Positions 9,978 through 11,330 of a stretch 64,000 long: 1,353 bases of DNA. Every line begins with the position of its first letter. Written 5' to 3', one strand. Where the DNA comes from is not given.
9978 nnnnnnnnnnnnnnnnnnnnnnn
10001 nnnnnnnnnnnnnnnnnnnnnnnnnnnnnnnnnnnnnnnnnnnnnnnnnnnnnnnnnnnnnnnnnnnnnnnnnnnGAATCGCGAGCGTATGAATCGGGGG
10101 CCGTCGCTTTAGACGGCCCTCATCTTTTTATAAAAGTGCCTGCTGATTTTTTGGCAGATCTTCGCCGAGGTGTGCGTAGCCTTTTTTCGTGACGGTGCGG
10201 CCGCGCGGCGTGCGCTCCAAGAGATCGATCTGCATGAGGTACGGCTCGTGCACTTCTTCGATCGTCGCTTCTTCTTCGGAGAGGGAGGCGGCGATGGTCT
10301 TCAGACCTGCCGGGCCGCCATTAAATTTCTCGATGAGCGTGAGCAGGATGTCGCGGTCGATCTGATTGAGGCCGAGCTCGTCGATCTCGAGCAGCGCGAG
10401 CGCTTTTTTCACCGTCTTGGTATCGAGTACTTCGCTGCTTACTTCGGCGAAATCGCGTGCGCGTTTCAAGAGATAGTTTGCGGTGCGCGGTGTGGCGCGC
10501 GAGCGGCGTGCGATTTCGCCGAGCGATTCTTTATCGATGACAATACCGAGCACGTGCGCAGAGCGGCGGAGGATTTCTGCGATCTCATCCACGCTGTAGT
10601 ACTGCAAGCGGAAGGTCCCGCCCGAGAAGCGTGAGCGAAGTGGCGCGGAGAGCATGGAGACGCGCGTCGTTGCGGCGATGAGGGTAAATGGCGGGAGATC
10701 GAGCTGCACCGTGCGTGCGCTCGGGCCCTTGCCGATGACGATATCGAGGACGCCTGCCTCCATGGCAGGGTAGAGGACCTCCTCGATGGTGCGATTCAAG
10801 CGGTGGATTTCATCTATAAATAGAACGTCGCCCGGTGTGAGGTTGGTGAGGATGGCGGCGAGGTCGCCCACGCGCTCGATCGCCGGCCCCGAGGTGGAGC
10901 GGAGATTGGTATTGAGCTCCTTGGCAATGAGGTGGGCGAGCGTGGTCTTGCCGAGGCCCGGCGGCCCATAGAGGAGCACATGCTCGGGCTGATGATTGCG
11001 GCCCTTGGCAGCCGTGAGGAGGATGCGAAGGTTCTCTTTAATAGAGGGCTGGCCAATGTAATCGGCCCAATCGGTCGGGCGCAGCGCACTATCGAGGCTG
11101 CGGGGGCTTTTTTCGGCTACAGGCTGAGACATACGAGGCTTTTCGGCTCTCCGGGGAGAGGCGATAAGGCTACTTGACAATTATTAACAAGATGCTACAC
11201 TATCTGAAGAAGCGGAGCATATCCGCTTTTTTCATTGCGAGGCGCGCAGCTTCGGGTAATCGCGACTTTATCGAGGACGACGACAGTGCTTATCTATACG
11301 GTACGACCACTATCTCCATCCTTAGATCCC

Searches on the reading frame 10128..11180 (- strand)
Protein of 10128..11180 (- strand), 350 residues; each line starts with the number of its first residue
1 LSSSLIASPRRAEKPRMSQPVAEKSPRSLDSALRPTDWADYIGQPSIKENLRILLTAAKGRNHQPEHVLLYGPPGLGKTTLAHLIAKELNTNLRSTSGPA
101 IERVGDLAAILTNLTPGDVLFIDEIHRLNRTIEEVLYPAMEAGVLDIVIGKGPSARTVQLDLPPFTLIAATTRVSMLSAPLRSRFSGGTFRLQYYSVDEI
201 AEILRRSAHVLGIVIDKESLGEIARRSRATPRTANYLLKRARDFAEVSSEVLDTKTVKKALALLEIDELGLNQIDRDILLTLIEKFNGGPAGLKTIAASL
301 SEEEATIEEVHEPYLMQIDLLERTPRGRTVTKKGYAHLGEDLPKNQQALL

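Call 64: find_homologous_proteins(query=window:10128-11180:-, max_evalue=1e-60)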
Query window:10128-11180:- (350 aa): 8000 proteins with E <= 1e-60 among 8000 candidates; the best 120 are listed.
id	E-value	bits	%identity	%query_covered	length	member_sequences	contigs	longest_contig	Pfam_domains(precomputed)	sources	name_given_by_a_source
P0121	7.2e-198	675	93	95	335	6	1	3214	PF06068.20,PF05491.20,PF17864.8,PF00004.36,PF05496.19,PF07728.21,PF01078.28,PF13191.13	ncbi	-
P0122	2.3e-193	660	90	95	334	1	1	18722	PF13173.13,PF06068.20,PF05491.20,PF17864.8,PF00004.36,PF05496.19,PF07728.21,PF01078.28,PF13191.13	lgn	-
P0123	1.6e-186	638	88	95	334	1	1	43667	PF06068.20,PF05491.20,PF17864.8,PF00004.36,PF05496.19,PF07728.21,PF13191.13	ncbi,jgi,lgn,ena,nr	ncbi:MAG: Holliday junction branch migration DNA helicase RuvB [Candidatus Kaiserbacteria bacterium]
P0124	1.1e-184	632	86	95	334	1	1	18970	PF06068.20,PF05491.20,PF17864.8,PF00004.36,PF05496.19,PF07728.21,PF01078.28,PF13191.13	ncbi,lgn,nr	ncbi:Holliday junction branch migration DNA helicase RuvB [Candidatus Kaiserbacteria bacterium]|nr:H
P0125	5.9e-183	626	83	100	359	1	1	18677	PF06068.20,PF05491.20,PF17864.8,PF00004.36,PF05496.19,PF07728.21,PF01078.28,PF13191.13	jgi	jgi:Holliday junction DNA helicase RuvB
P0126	1.3e-181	622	86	95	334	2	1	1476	PF06068.20,PF05491.20,PF17864.8,PF00004.36,PF05496.19,PF07728.21,PF01078.28,PF13191.13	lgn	-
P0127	6.2e-180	616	86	95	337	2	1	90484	PF06068.20,PF05491.20,PF17864.8,PF00004.36,PF05496.19,PF07728.21,PF01078.28,PF13191.13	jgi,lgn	jgi:Holliday junction DNA helicase RuvB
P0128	5.5e-179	613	85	94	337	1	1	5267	PF06068.20,PF05491.20,PF17864.8,PF00004.36,PF05496.19,PF07728.21,PF01078.28,PF13191.13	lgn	-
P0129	6.1e-178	609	85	94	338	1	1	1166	PF06068.20,PF05491.20,PF17864.8,PF00004.36,PF05496.19,PF07728.21,PF01078.28,PF13191.13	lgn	-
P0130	6.1e-178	609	84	95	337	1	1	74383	PF06068.20,PF05491.20,PF17864.8,PF00004.36,PF05496.19,PF07728.21,PF01078.28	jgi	jgi:Holliday junction DNA helicase RuvB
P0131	8.6e-178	609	85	94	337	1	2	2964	PF06068.20,PF05491.20,PF17864.8,PF00004.36,PF05496.19,PF07728.21,PF01078.28,PF13191.13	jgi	jgi:Holliday junction DNA helicase RuvB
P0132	1.6e-177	608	84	94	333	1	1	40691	PF06068.20,PF05491.20,PF17864.8,PF00004.36,PF05496.19,PF07728.21,PF01078.28,PF13191.13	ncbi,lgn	-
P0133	1.9e-177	608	86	94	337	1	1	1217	PF06068.20,PF05491.20,PF17864.8,PF00004.36,PF05496.19,PF07728.21,PF01078.28,PF13191.13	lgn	-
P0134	3.0e-177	607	84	94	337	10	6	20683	PF05491.20,PF17864.8,PF00004.36,PF05496.19,PF07728.21,PF01078.28,PF13191.13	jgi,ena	-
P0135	6.0e-177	606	84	94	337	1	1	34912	PF06068.20,PF05491.20,PF17864.8,PF00004.36,PF05496.19,PF07728.21,PF01078.28,PF13191.13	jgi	-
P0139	6.4e-176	603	84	95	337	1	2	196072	PF06068.20,PF05491.20,PF17864.8,PF00004.36,PF05496.19,PF07728.21,PF01078.28,PF13191.13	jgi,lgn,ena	jgi:Holliday junction DNA helicase RuvB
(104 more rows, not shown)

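Call 65: find_encoding_contigs(protein=P0139, flank=6000, max_places=4)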
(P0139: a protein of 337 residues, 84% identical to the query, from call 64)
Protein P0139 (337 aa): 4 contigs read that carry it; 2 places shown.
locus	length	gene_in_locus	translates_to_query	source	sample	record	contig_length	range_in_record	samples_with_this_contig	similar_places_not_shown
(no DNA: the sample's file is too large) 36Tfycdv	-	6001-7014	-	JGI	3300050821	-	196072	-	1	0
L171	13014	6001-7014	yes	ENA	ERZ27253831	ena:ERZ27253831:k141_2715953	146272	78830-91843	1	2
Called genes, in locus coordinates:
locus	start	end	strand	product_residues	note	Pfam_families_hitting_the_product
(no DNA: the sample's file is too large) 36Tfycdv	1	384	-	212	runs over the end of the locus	-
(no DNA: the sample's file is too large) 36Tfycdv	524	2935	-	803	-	PF02739:5_3_exonuc_N, PF01367:5_3_exonuc, PF00476:DNA_pol_A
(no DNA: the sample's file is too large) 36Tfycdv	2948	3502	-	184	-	-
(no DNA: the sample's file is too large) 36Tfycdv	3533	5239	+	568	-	PF05157:MshEN, PF00437:T2SSE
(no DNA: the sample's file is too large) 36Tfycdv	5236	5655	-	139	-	-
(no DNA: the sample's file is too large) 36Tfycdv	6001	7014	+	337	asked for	PF05496:RuvB_N, PF06068:TIP49 (faint), PF01078:Mg_chelatase (faint), PF13191:AAA_16 (weak), PF00004:AAA, PF07728:AAA_5, PF17864:AAA_lid_4, PF05491:WHD_RuvB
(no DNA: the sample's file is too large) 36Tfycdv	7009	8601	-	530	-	PF00078:RVT_1, PF00089:Trypsin, PF13365:Trypsin_2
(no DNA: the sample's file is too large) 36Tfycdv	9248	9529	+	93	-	-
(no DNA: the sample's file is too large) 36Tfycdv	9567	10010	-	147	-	PF07681:DoxX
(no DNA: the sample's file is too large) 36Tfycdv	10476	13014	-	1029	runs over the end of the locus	PF00873:ACR_tran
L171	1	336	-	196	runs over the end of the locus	-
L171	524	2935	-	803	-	PF02739:5_3_exonuc_N, PF01367:5_3_exonuc, PF00476:DNA_pol_A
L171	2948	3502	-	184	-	-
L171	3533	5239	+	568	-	PF05157:MshEN, PF00437:T2SSE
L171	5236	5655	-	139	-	-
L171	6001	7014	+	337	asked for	PF05496:RuvB_N, PF06068:TIP49 (faint), PF01078:Mg_chelatase (faint), PF13191:AAA_16 (weak), PF00004:AAA, PF07728:AAA_5, PF17864:AAA_lid_4, PF05491:WHD_RuvB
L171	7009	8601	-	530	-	PF00078:RVT_1, PF00089:Trypsin, PF13365:Trypsin_2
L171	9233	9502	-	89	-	-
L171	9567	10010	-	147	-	PF07681:DoxX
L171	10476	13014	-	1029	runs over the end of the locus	PF00873:ACR_tran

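Call 68: find_encoding_contigs(protein=P0123, flank=7000, max_places=3)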
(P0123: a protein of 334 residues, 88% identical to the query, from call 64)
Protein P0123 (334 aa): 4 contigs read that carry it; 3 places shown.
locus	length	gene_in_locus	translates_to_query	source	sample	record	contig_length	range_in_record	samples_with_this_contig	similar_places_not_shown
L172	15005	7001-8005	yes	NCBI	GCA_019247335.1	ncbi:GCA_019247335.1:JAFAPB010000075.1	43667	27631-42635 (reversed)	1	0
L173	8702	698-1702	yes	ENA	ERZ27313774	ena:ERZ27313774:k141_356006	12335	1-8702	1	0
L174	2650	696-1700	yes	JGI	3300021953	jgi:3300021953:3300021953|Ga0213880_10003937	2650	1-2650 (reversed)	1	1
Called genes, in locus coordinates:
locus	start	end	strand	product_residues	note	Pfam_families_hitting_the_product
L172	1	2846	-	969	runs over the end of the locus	-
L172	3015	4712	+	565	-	PF00437:T2SSE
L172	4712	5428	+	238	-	-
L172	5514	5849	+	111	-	-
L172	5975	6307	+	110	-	-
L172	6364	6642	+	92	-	-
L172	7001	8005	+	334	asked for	PF06068:TIP49 (faint), PF05496:RuvB_N, PF13191:AAA_16 (faint), PF00004:AAA, PF07728:AAA_5, PF17864:AAA_lid_4, PF05491:WHD_RuvB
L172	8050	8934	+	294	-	-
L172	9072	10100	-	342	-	PF04607:RelA_SpoT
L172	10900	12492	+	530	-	PF01565:FAD_binding_4, PF04030:ALO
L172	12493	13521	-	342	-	PF12146:Hydrolase_4, PF00561:Abhydrolase_1, PF12697:Abhydrolase_6, PF03096:Ndr (weak)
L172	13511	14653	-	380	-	-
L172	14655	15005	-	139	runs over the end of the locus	PF14325:DUF4383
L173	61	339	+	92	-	-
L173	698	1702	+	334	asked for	PF06068:TIP49 (faint), PF05496:RuvB_N, PF13191:AAA_16 (faint), PF00004:AAA, PF07728:AAA_5, PF17864:AAA_lid_4, PF05491:WHD_RuvB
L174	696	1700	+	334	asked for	PF06068:TIP49 (faint), PF05496:RuvB_N, PF13191:AAA_16 (faint), PF00004:AAA, PF07728:AAA_5, PF17864:AAA_lid_4, PF05491:WHD_RuvB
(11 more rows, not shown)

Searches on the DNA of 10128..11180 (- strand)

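Call 73: search_rna_families(sources=[L172, L171], threshold=evalue, max_evalue=0.1)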
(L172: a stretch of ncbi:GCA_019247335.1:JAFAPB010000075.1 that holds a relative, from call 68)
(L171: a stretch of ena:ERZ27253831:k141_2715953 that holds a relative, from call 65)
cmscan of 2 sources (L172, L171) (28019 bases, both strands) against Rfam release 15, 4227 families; matches with E-value up to 0.1: 0.
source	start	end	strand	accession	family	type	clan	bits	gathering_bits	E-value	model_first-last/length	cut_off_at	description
